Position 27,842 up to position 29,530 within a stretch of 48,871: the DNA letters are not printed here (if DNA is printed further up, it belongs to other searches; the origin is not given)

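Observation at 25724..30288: Translationally coupled MurF-like ligase plus three RimK-type ATP-grasp ligases, one fused to a RimB-like aspartic peptidase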

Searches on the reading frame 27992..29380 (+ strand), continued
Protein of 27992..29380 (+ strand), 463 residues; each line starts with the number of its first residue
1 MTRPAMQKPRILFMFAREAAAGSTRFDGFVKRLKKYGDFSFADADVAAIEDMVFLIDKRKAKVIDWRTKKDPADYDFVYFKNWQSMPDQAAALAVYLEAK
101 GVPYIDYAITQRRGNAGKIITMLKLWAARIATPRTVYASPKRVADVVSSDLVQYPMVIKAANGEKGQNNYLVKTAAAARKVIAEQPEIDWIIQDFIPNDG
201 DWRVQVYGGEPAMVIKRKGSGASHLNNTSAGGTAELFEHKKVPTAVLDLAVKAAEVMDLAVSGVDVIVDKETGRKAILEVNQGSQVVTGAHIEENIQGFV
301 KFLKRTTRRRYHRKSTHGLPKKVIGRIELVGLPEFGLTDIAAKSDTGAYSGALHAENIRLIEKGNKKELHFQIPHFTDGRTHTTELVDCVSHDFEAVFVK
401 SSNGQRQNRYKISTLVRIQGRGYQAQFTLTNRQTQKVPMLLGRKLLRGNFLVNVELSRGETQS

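Call 32: find_related_loci(query=A1, collection=genome_contigs, flank=10000)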
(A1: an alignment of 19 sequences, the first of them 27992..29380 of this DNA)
Query A1 (463 aa) in genome_contigs; peptide patterns used: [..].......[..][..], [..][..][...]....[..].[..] (x = any residue, [..] = any of these).
396 stretches matched a pattern; 365 encode a relative of the query (tblastn E <= 1e-3); the best 80 are kept; 80 distinct loci.
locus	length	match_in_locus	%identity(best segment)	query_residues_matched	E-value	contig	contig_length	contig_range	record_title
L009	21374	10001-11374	67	1-460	0e+0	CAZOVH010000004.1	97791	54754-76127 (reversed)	MAG TPA_asm: uncultured Candidatus Saccharibacteria bacterium isolate SRP296810_co1_392 genome assembly, contig: NODE_19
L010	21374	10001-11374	67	1-460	0e+0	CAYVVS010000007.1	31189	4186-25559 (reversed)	MAG TPA_asm: uncultured Candidatus Saccharibacteria bacterium isolate SRP170004_co1_322 genome assembly, contig: NODE_20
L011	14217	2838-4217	66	1-462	0e+0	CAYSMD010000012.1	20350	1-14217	MAG TPA_asm: uncultured Candidatus Saccharibacteria bacterium isolate SRP286056_co2_117 genome assembly, contig: NODE_39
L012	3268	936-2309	66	1-460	0e+0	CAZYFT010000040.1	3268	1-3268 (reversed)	MAG TPA_asm: uncultured Candidatus Saccharibacteria bacterium isolate SRP135725_co1_79 genome assembly, contig: NODE_523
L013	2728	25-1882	65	1-460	0e+0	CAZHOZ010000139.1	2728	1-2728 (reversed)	MAG TPA_asm: uncultured Candidatus Saccharibacteria bacterium isolate binchicken_co16_307 genome assembly, contig: NODE_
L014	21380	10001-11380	52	6-462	6e-156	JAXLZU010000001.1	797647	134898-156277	MAG: Candidatus Saccharibacteria bacterium isolate STL-PAT10 C2.14.fa-1, whole genome shotgun sequence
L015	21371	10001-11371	45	3-458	2e-130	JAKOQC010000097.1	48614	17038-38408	MAG: bacterium isolate all_maxbin.105 k201_292600, whole genome shotgun sequence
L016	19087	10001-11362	45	6-458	3e-129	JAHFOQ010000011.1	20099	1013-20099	MAG: bacterium isolate nzgw507 NODE_1778_length_20100_cov_4.460834, whole genome shotgun sequence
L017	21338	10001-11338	45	8-458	2e-120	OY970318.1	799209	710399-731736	MAG: uncultured Candidatus Saccharibacteria bacterium isolate MFD04716.bin.c.3 genome assembly, chromosome: 1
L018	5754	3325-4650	43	6-456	2e-112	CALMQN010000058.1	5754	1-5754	MAG TPA_asm: uncultured bacterium isolate SRR5676477_bin.49_CONCOCT_v1.1_MAG genome assembly, contig: ERZ724547.2236, wh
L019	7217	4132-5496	42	4-457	3e-106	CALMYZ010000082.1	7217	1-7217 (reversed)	MAG TPA_asm: uncultured Candidatus Saccharibacteria bacterium isolate SRR2107215_bin.54_CONCOCT_v1.1_MAG genome assembly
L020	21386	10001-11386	40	3-460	4e-106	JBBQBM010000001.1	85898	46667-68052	MAG: Candidatus Saccharimonadales bacterium isolate Co_metawrap_1353 Cmw_1353_k141_379466_length_85898_cov_11.0000, whol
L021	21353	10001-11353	42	5-457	6e-105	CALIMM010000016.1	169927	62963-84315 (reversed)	MAG TPA_asm: uncultured Candidatus Saccharibacteria bacterium isolate ERR589621_bin.49_CONCOCT_v1.1_MAG genome assembly,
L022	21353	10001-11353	42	5-457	6e-104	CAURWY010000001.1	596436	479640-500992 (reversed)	MAG TPA_asm: uncultured Candidatus Saccharibacteria bacterium isolate ERR9969177_bin.27_MetaWRAP_v1.3_MAG genome assembl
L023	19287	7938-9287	42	6-457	1e-103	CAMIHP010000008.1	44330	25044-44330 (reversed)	MAG: uncultured Candidatus Saccharibacteria bacterium isolate ZZEVbxAAOO_bin.25.MAG genome assembly, contig: NODE_304_le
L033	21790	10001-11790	39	3-457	4e-93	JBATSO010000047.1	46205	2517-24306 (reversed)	MAG: Candidatus Saccharimonadales bacterium isolate MFD10515_ilm_asm_bin21 k127_112710, whole genome shotgun sequence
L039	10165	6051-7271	38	29-456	9e-79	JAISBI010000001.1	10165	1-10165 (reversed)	MAG: Candidatus Nomurabacteria bacterium isolate Gx481_bin200 k119_4520545, whole genome shotgun sequence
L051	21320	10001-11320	34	5-454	4e-64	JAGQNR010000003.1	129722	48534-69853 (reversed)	MAG: Candidatus Saccharibacteria bacterium isolate HKST-UBA73 NODE_3_length_129722_cov_7.699333, whole genome shotgun se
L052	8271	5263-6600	31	10-458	9e-64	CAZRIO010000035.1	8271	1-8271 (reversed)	MAG TPA_asm: uncultured Candidatus Saccharibacteria bacterium isolate SRP200132_co1_783 genome assembly, contig: NODE_15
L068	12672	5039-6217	33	52-456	8e-55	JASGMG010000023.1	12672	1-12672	MAG: Patescibacteria group bacterium isolate DJKA123_ANT-F21_bin.43 scaffold_1921, whole genome shotgun sequence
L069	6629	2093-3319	34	52-454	3e-54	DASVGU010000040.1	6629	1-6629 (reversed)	MAG TPA_asm: Candidatus Saccharimonadales bacterium isolate SMAG_U2123 k141_96628, whole genome shotgun sequence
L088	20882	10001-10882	32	7-296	2e-46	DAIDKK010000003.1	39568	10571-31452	MAG TPA_asm: Candidatus Saccharibacteria bacterium isolate clean405 NODE_3_length_39568_cov_5.046669, whole genome shotg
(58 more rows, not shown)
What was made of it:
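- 365 relatives were found in species-representative genomes, nearly all Saccharibacteria (call 32).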

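Call 64: search_protein_families(library=ncbifam, proteins=[L052:3968-5257:+, L068:3557-4837:+, L011:12-1862:+], max_evalue=0.001)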
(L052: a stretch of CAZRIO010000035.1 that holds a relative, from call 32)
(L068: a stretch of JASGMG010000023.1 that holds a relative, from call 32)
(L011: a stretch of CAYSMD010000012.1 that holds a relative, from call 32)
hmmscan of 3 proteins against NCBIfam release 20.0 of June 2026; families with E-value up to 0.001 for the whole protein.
L052:3968-5257:+ (430 aa): 16 families
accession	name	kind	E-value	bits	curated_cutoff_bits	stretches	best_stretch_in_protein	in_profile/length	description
TIGR02068.2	cya_phycin_syn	equivalog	6.4e-45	153.5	850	1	7-420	480-860/862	cyanophycin synthetase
NF010623.0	PRK14016.1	subfamily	2.9e-42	144.8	877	1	8-423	482-865/871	cyanophycin synthetase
NF001126.0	PRK00139.1-4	equivalog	4.7e-21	74.9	373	1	3-309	101-371/486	UDP-N-acetylmuramoyl-L-alanyl-D-glutamate--2,6-diaminopimelate ligase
NF001124.0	PRK00139.1-2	equivalog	2.9e-17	62.6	476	1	6-404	108-463/500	UDP-N-acetylmuramoyl-L-alanyl-D-glutamate--2,6-diaminopimelate ligase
TIGR01085.1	murE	subfamily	2e-15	56.7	257.3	1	4-298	83-352/472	UDP-N-acetylmuramyl-tripeptide synthetase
NF001123.0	PRK00139.1-1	equivalog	4.3e-14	52.1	586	1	3-303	104-375/493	UDP-N-acetylmuramoyl-L-alanyl-D-glutamate--2,6-diaminopimelate ligase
NF008896.0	PRK11929.1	equivalog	4.5e-12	44.6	1023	1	4-294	110-372/965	bifunctional UDP-N-acetylmuramoyl-L-alanyl-D-glutamate--2,6-diaminopimelate ligase MurE/UDP-N-acetylmuramoyl-tripeptide--D-alanyl-D-alanine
NF010628.0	PRK14022.1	equivalog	6.3e-10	38.4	536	2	3-124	108-220/483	UDP-N-acetylmuramoyl-L-alanyl-D-glutamate--L-lysine ligase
TIGR01087.1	murD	equivalog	7.8e-09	35.1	211.95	1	4-32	102-130/441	UDP-N-acetylmuramoyl-L-alanine--D-glutamate ligase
NF053645.1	pMurC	equivalog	9.9e-09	34.4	560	0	4-32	100-128/492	pseudomurein biosynthesis peptide ligase pMurC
TIGR01143.1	murF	subfamily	1e-08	34.6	288.6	1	107-200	151-241/418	UDP-N-acetylmuramoyl-tripeptide--D-alanyl-D-alanine ligase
NF033197.0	F430_CfbE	equivalog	2.1e-05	23.7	250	1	6-45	99-136/430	coenzyme F430 synthase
TIGR01082.1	murC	equivalog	3.2e-05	23.2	335.1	0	268-322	307-363/449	UDP-N-acetylmuramate--L-alanine ligase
NF001130.0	PRK00139.2-4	equivalog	8e-05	21.5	715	0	266-350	357-439/516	UDP-N-acetylmuramoyl-L-alanyl-D-glutamate--2,6-diaminopimelate ligase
TIGR01499.1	folC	subfamily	0.00033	20.2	162.65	0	3-35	15-47/400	bifunctional protein FolC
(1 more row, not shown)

L068:3557-4837:+ (427 aa): 14 families
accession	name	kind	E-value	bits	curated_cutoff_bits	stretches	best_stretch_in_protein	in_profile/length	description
TIGR02068.2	cya_phycin_syn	equivalog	1.9e-49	168.4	850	1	89-419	545-859/862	cyanophycin synthetase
NF010623.0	PRK14016.1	subfamily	4.9e-45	154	877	1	89-423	546-865/871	cyanophycin synthetase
NF001126.0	PRK00139.1-4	equivalog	1.3e-18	66.8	373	1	2-313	105-374/486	UDP-N-acetylmuramoyl-L-alanyl-D-glutamate--2,6-diaminopimelate ligase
NF001124.0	PRK00139.1-2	equivalog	1.2e-14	54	476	1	4-405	112-464/500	UDP-N-acetylmuramoyl-L-alanyl-D-glutamate--2,6-diaminopimelate ligase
TIGR01085.1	murE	subfamily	1e-12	47.8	257.3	1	4-405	88-443/472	UDP-N-acetylmuramyl-tripeptide synthetase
NF008896.0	PRK11929.1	equivalog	2.6e-11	42.1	1023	1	3-342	114-420/965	bifunctional UDP-N-acetylmuramoyl-L-alanyl-D-glutamate--2,6-diaminopimelate ligase MurE/UDP-N-acetylmuramoyl-tripeptide--D-alanyl-D-alanine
NF010628.0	PRK14022.1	equivalog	2.8e-11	42.8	536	1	108-335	200-395/483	UDP-N-acetylmuramoyl-L-alanyl-D-glutamate--L-lysine ligase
NF001123.0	PRK00139.1-1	equivalog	3.2e-11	42.6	586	1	109-342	197-411/493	UDP-N-acetylmuramoyl-L-alanyl-D-glutamate--2,6-diaminopimelate ligase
TIGR01082.1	murC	equivalog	5.5e-08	32.3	335.1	1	110-411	169-441/449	UDP-N-acetylmuramate--L-alanine ligase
NF033197.0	F430_CfbE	equivalog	2.2e-07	30.2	250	1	2-105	100-186/430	coenzyme F430 synthase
TIGR01143.1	murF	subfamily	3.1e-06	26.4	288.6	0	110-199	151-239/418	UDP-N-acetylmuramoyl-tripeptide--D-alanyl-D-alanine ligase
TIGR01087.1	murD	equivalog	6.1e-06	25.6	211.95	0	3-23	106-126/441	UDP-N-acetylmuramoyl-L-alanine--D-glutamate ligase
NF053645.1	pMurC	equivalog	9.9e-06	24.5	560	0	109-187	180-254/492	pseudomurein biosynthesis peptide ligase pMurC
NF053648.1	pMurE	equivalog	2.2e-05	23.4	600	1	110-416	191-459/464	pseudomurein biosynthesis peptide ligase pMurE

L011:12-1862:+ (617 aa): 0 families

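Call 65: search_protein_families(library=pfam, proteins=[L052:3968-5257:+, L068:3557-4837:+, L011:12-1862:+, L051:10922-12319:+], max_evalue=0.001)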
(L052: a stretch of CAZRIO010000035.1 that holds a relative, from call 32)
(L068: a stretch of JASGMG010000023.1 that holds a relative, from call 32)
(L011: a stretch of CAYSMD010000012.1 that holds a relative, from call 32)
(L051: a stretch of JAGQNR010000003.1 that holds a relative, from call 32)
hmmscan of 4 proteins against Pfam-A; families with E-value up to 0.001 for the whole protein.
L052:3968-5257:+ (430 aa): 2 families
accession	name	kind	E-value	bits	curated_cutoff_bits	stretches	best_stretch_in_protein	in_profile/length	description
PF08245.18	Mur_ligase_M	-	4.3e-14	53.4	24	1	11-177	1-147/200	Mur ligase middle domain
PF02875.26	Mur_ligase_C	-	6.5e-10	40.4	28.4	1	267-404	1-122/127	Mur ligase, glutamate ligase domain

L068:3557-4837:+ (427 aa): 2 families
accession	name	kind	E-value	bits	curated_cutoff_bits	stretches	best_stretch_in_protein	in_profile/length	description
PF08245.18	Mur_ligase_M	-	5.7e-13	49.7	24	1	6-180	1-149/200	Mur ligase middle domain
PF02875.26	Mur_ligase_C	-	1e-09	39.7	28.4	1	268-405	1-123/127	Mur ligase, glutamate ligase domain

L011:12-1862:+ (617 aa): 0 families

L051:10922-12319:+ (466 aa): 7 families
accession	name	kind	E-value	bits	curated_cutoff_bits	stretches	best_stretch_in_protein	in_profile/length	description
PF08443.16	RimK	-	4.3e-53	180.2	21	1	263-451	2-188/188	RimK-like ATP-grasp domain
PF18030.7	Rimk_N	-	5e-36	123.3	26.4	1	166-259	1-94/94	RimK PreATP-grasp domain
PF05618.17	Zn_protease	-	5.9e-17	62.3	27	1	10-134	2-130/138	Putative ATP-dependent zinc protease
PF02955.21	GSH-S_ATP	-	1.1e-14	54.7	23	1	279-427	12-160/175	Prokaryotic glutathione synthetase, ATP-grasp domain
PF02655.19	ATP-grasp_3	-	3.4e-11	43.9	23.2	1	264-428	3-155/160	ATP-grasp domain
PF14397.11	ATPgrasp_ST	-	1.6e-08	34.5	31.4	1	263-392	20-180/278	Sugar-transfer associated ATP-grasp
PF14243.11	R2K_3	-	0.00034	21.3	26.3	1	297-435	44-157/169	ATP-grasp domain, R2K clade family 3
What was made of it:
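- Architectures among the 85 loci tabulated: AG>AG-RimB>RimK in 38 loci, AG-RimB>RimK in 19, AG>RimB>RimK in 9, and AG>RimB-RimK hybrid in 3 (L051 confirmed by Pfam, call 65).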

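Call 84: search_protein_families(library=padloc, proteins=[window:27992-29380:+], max_evalue=0.001)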
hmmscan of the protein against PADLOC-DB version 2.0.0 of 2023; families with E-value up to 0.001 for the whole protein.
window:27992-29380:+ (463 aa): 0 families

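Call 93: predict_structure(alignment_id=A7)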
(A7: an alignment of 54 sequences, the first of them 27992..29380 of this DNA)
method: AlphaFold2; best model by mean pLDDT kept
length: 463 residues; sequences in the alignment: 54
mean_pLDDT: 88.8   pTM: 0.67
mean pLDDT of the five models: 88.8, 86.8, 86.5, 85.1, 84.7
residues with pLDDT >= 90: 316; 70-90: 106; 50-70: 30; < 50: 11
segments of 3 or more residues with pLDDT < 50: 311-316, 460-463
pLDDT, mean of each block of 10 residues (from residue 1): 77 97 94 94 97 94 97 98 92 96 91 77 96 96 96 94 81 96 94 93 94 90 67 89 97 94 95 95 80 91 80 48 85 89 90 94 94 80 86 92 86 92 93 84 89 70 43
secondary structure, 60 per line:
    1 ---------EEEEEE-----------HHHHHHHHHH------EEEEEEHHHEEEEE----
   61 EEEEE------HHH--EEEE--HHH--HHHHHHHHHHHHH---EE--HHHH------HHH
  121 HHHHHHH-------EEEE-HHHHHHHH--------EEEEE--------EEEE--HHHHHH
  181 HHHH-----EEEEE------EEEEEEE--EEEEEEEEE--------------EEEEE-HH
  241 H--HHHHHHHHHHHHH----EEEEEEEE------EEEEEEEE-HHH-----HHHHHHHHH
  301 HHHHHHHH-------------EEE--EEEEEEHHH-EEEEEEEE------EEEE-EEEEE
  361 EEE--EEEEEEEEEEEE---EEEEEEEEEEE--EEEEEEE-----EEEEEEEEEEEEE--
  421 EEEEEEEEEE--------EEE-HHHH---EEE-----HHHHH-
elements in order: E10-15 H27-36 E43-48 E52-56 E61-65 E77-80 H88-100 H108-111 H118-127 E135-138 H140-147 E156-160 E169-172 H175-184 E190-194 E201-207 E210-218 E233-237 H244-256 E261-268 E275-282 H292-308 E322-324 E327-332 E337-344 E351-354 E356-363 E366-377 E381-391 E394-400 E406-418 E421-430 E439-441 H443-446 E450-452 H458-462
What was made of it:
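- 28952..29383 (+): RimB-like retropepsin-type aspartic peptidase domain (residues about 321-457), fused to AG2 through a disordered linker (residues 311-316). All-beta domain in the AlphaFold model (call 93).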

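Call 95: fold_search(model_id=the predicted structure, library=pdb)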
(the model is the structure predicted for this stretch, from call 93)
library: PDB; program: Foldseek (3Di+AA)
matches with E <= 10: 1230; with E <= 0.001: 444
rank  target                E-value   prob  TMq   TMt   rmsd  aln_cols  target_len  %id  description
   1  5zct_C                7.6e-15  1.00  0.36  0.56  16.6       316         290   22  The crystal structure of the poly-alpha-L-glutamate peptides synthetase RimK at 2.05 angstrom resolution. (released 2018-07-25)
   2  4iwx                  1.8e-14  1.00  0.34  0.51  16.9       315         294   20  Rimk structure at 2.85A (released 2013-05-08)
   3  7qys_L                2.0e-14  1.00  0.35  0.54  16.8       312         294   23  Crystal structure of RimK from Pseudomonas syringae DC3000 (released 2022-10-05)
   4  7qys_D                3.3e-14  1.00  0.35  0.54  16.8       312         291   23  Crystal structure of RimK from Pseudomonas syringae DC3000 (released 2022-10-05)
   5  7qys_E                3.5e-14  1.00  0.35  0.54  16.8       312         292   23  Crystal structure of RimK from Pseudomonas syringae DC3000 (released 2022-10-05)
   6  5zct_A                3.5e-14  1.00  0.34  0.52  16.6       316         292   19  The crystal structure of the poly-alpha-L-glutamate peptides synthetase RimK at 2.05 angstrom resolution. (released 2018-07-25)
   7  7qys_A                4.4e-14  1.00  0.35  0.54  16.6       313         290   23  Crystal structure of RimK from Pseudomonas syringae DC3000 (released 2022-10-05)
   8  5zk6                  8.1e-14  1.00  0.34  0.52  16.8       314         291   20  Crystal structure of RimK complexed with RpsF (released 2019-03-27)
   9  7qys_F                1.3e-13  1.00  0.34  0.53  16.7       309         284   23  Crystal structure of RimK from Pseudomonas syringae DC3000 (released 2022-10-05)
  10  7qys_J                1.6e-13  1.00  0.34  0.54  16.9       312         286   23  Crystal structure of RimK from Pseudomonas syringae DC3000 (released 2022-10-05)
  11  3vpb_A                2.4e-13  1.00  0.36  0.58  15.4       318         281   18  ArgX from Sulfolobus tokodaii complexed with LysW/Glu/ADP/Mg/Zn/Sulfate (released 2013-02-27)
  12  3vpb_B                2.6e-13  1.00  0.36  0.58  15.3       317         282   18  ArgX from Sulfolobus tokodaii complexed with LysW/Glu/ADP/Mg/Zn/Sulfate (released 2013-02-27)
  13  7qys_H                2.6e-13  1.00  0.34  0.54  16.9       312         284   22  Crystal structure of RimK from Pseudomonas syringae DC3000 (released 2022-10-05)
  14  7qyr_E                2.6e-13  1.00  0.36  0.55  16.7       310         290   20  Crystal structure of RimK from Pseudomonas aeruginosa PAO1 (released 2022-10-05)
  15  7qys_C                2.8e-13  1.00  0.34  0.53  16.7       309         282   23  Crystal structure of RimK from Pseudomonas syringae DC3000 (released 2022-10-05)
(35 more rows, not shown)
